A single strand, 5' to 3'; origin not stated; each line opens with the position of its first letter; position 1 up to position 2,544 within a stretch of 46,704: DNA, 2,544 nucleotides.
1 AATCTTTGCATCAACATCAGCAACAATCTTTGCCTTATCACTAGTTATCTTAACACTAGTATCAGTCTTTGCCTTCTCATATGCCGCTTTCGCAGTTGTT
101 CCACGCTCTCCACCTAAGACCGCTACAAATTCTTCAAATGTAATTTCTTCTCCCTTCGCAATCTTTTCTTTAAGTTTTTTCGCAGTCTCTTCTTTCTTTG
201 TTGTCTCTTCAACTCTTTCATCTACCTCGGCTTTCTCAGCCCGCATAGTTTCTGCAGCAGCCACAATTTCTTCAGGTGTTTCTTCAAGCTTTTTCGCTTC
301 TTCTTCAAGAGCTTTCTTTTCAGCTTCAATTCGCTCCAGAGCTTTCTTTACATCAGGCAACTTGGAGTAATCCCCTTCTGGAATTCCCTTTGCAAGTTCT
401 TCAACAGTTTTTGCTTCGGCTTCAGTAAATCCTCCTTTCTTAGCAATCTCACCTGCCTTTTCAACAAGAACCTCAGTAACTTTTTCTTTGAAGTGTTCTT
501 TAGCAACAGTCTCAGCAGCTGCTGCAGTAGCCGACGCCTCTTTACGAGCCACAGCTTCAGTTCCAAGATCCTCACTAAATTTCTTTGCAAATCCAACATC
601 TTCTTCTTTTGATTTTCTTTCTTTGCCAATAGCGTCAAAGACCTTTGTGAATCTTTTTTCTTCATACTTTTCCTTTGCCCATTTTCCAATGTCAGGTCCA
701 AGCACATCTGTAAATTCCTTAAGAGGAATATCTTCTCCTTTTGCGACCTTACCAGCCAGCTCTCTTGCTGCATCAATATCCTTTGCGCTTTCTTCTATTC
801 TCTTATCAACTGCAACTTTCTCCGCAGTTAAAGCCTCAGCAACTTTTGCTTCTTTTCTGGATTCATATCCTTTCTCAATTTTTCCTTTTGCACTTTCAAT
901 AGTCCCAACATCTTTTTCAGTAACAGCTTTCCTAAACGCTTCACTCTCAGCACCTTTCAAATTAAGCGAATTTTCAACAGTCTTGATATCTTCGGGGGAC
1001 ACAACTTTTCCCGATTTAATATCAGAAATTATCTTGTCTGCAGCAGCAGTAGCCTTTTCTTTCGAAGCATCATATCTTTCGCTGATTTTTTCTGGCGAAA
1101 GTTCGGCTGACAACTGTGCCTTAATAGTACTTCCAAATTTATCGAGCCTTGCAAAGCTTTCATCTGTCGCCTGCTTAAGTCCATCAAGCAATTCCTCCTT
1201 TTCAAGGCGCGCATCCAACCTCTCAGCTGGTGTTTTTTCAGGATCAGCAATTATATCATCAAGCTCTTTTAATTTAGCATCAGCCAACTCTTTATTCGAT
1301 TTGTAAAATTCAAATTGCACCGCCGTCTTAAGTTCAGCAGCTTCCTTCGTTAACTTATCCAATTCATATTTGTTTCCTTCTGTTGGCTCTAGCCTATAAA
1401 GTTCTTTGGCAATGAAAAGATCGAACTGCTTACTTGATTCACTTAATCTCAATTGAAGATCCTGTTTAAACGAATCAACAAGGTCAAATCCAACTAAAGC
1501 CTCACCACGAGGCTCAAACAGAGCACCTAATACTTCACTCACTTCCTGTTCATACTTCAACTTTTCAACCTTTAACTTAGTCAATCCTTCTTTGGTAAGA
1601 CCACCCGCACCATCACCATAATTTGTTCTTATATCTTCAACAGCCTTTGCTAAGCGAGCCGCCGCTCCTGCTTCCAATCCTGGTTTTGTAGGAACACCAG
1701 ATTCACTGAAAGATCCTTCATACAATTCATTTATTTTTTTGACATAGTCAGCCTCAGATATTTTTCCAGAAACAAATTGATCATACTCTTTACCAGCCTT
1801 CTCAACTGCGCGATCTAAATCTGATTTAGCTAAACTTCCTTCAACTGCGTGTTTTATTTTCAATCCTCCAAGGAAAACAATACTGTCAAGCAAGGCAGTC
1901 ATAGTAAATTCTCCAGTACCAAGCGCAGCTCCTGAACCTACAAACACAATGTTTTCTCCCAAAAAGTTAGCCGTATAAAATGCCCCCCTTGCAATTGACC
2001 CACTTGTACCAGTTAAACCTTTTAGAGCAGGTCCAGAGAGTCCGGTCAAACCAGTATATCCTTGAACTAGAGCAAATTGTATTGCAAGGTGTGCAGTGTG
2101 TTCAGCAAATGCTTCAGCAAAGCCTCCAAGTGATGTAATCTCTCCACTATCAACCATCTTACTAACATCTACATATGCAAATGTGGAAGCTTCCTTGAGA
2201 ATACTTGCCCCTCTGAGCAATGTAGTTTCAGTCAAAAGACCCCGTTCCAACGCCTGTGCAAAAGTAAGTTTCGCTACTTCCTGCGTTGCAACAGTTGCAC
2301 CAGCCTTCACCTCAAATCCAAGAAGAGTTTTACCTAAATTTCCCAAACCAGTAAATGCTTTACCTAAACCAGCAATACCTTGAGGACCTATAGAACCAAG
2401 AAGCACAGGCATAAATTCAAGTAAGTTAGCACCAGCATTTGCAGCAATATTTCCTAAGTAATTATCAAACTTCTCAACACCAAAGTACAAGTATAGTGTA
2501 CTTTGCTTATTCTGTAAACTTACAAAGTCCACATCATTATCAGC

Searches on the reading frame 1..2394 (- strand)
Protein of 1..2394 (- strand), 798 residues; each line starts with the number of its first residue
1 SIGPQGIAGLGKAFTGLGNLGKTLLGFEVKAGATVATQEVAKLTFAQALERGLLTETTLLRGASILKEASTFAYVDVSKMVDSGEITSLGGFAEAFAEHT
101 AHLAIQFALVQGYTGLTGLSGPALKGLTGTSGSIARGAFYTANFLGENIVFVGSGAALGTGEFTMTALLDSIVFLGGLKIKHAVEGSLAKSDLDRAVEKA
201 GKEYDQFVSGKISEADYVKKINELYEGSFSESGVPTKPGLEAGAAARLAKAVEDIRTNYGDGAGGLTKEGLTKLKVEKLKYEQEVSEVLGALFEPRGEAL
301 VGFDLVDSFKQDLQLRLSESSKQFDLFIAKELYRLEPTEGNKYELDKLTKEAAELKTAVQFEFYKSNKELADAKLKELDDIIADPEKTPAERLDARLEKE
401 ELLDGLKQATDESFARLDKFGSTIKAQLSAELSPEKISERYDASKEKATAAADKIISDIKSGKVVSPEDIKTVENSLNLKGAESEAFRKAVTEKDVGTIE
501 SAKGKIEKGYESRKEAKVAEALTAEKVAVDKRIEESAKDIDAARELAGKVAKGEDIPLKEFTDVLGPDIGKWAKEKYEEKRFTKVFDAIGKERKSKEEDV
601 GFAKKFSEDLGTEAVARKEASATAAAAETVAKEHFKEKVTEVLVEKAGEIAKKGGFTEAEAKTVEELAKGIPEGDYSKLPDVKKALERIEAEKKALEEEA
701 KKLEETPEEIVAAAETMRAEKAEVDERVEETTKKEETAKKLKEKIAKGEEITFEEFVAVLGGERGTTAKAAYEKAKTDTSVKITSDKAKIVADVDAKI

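Call 74: search_protein_families(library=pfam, proteins=[window:1-2394:-], max_evalue=0.01)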
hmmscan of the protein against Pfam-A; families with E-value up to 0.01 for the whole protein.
window:1-2394:- (798 aa): 0 families
